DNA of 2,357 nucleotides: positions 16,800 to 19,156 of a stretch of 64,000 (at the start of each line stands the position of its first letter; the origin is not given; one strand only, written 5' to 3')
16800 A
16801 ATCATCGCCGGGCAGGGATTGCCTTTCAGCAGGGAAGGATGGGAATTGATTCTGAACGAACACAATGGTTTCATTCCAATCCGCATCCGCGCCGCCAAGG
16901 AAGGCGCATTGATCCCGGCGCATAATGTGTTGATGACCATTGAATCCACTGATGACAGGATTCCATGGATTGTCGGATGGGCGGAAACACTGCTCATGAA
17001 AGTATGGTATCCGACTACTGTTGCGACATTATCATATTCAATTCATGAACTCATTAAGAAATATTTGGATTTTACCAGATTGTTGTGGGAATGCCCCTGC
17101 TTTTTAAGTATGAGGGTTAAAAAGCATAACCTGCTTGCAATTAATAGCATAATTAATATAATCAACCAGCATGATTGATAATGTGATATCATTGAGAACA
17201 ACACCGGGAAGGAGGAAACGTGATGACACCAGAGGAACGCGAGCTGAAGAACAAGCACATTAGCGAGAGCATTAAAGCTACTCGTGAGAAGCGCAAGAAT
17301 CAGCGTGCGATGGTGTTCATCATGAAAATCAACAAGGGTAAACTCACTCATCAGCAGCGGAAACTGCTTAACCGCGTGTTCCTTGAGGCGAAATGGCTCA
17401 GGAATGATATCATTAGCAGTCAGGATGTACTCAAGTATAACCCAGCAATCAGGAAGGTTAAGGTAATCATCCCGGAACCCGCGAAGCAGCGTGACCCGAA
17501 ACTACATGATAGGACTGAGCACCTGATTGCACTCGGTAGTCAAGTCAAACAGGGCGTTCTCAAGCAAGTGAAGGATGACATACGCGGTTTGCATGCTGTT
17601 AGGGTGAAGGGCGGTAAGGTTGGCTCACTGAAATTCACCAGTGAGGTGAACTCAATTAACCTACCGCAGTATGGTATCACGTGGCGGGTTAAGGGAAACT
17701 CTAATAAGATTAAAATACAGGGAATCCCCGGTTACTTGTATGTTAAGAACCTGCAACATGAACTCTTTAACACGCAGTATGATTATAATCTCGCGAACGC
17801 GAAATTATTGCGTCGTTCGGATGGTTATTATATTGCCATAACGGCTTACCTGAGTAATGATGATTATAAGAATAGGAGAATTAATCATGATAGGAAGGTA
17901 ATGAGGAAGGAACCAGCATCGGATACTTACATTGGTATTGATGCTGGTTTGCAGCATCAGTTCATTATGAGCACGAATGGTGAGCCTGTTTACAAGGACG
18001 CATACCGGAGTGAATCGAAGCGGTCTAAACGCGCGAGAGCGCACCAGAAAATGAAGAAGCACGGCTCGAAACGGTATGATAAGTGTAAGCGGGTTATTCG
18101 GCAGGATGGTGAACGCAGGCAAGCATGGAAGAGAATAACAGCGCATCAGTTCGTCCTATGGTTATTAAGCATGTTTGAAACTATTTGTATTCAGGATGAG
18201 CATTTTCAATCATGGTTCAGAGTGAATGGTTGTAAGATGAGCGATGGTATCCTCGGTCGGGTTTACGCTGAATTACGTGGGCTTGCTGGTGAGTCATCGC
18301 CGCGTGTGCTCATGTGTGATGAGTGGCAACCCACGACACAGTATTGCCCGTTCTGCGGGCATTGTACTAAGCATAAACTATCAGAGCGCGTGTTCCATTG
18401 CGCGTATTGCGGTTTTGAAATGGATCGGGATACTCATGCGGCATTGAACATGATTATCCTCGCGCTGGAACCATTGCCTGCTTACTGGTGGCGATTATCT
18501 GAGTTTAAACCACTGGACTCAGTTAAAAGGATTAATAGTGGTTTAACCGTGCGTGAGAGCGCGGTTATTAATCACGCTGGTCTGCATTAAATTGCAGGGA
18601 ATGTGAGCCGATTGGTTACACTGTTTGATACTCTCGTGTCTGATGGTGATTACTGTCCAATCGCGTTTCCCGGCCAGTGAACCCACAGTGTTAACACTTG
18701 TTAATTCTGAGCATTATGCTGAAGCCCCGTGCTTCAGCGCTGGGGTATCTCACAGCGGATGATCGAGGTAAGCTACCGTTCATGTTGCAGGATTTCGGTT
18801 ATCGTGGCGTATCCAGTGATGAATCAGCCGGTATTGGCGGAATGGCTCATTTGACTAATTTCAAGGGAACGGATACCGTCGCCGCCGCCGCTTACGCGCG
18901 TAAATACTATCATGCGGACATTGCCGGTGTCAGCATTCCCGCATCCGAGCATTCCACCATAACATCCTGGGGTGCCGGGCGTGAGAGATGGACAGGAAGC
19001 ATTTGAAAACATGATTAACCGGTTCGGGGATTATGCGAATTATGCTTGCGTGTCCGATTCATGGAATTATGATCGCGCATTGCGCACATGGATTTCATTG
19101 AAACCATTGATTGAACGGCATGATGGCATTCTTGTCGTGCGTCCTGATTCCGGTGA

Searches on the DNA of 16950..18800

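Call 58: search_rna_families(source=window, start=16950, end=18800, threshold=evalue, max_evalue=1)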
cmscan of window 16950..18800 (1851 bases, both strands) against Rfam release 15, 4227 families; matches with E-value up to 1: 2.
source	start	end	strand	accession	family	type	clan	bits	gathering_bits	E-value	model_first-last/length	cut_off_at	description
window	18649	18753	-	RF02033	HEARO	Gene;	-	17.5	83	0.77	1-211/211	no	HNH endonuclease-associated RNA and ORF (HEARO) RNA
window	17298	17358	-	RF01136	sR28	Gene; snRNA; snoRNA; CD-box;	-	16.9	39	0.16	1-55/55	no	Small nucleolar RNA sR28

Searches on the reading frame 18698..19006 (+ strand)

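Call 59: search_protein_families(library=pfam, proteins=[window:18698-19006:+], max_evalue=0.001)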
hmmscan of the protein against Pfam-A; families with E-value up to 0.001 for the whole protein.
window:18698-19006:+ (102 aa): 1 family
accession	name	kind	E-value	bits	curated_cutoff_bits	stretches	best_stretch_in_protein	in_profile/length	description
PF04095.22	NAPRTase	-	1.6e-14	54.7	20.8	1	28-96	1-62/239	Nicotinate phosphoribosyltransferase (NAPRTase) family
